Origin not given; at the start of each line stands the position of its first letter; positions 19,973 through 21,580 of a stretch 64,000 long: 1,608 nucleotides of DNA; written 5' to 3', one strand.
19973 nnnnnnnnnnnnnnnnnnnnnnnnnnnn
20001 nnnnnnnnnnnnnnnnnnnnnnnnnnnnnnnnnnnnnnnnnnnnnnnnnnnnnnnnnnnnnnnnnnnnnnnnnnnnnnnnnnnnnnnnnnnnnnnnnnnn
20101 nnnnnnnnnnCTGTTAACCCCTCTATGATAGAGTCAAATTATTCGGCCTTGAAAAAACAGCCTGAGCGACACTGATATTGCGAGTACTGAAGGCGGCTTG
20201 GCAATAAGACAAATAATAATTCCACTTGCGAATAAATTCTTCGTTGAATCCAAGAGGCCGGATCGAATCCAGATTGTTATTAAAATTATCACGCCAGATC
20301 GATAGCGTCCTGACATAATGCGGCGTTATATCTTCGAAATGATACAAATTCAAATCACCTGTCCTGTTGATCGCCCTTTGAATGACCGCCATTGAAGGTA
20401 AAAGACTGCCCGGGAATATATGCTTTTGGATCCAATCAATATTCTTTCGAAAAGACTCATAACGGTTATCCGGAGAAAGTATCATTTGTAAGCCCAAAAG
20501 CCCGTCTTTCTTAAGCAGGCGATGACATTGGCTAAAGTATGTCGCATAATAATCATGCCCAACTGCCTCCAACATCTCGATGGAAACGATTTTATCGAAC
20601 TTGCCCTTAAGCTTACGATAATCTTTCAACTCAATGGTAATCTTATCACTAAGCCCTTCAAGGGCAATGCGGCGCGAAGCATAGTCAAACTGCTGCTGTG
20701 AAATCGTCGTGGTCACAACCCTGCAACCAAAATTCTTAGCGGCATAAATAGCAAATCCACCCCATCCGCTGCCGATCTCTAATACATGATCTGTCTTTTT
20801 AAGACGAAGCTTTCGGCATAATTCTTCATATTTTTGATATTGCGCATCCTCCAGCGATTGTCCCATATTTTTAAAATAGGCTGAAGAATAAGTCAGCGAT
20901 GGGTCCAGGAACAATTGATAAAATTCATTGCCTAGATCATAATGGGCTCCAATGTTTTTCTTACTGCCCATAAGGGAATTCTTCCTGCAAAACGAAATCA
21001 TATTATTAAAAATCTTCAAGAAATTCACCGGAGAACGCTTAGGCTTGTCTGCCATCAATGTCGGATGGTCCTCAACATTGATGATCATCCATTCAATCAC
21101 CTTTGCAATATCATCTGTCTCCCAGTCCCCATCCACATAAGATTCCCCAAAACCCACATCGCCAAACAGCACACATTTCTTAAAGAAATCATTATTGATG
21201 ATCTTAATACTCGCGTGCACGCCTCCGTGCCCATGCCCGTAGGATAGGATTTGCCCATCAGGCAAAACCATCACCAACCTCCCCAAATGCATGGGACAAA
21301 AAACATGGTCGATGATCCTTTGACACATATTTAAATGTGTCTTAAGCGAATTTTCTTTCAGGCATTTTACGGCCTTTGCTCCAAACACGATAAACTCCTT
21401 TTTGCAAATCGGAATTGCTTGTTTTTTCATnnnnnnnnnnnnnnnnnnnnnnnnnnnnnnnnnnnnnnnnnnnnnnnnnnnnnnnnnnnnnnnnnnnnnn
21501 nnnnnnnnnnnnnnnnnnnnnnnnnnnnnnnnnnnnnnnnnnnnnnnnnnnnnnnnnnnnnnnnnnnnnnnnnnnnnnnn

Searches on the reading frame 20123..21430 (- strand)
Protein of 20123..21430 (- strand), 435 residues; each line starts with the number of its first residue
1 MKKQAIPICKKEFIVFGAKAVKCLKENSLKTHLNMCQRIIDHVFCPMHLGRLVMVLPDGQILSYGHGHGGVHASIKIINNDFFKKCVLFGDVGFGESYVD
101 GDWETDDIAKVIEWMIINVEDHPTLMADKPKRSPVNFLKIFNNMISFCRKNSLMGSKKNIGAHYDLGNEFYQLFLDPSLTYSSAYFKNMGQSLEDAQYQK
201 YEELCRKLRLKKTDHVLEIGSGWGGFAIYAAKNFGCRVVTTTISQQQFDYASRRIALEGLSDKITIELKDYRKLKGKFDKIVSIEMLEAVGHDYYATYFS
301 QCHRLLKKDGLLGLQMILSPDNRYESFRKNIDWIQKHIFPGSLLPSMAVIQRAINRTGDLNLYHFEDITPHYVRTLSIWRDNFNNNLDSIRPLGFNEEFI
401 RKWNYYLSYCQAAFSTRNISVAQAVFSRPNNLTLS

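Call 74: search_protein_families(library=pfam, proteins=[window:20123-21430:-], max_evalue=0.00001)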
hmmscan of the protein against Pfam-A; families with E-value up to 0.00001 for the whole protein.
window:20123-21430:- (435 aa): 5 families
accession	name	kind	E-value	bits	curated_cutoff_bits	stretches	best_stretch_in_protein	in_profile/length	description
PF02353.26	CMAS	-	4.1e-86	289.1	27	1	157-423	7-272/273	Mycolic acid cyclopropane synthetase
PF13649.12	Methyltransf_25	-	2.4e-13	51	27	1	216-310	1-97/97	Methyltransferase domain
PF08241.18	Methyltransf_11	-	2.2e-10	41.5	21.2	1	217-312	1-93/95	Methyltransferase domain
PF08242.18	Methyltransf_12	-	2.2e-09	38.4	30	1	217-312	1-98/98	Methyltransferase domain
PF13489.12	Methyltransf_23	-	3.5e-09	37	27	1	206-330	14-132/164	Methyltransferase domain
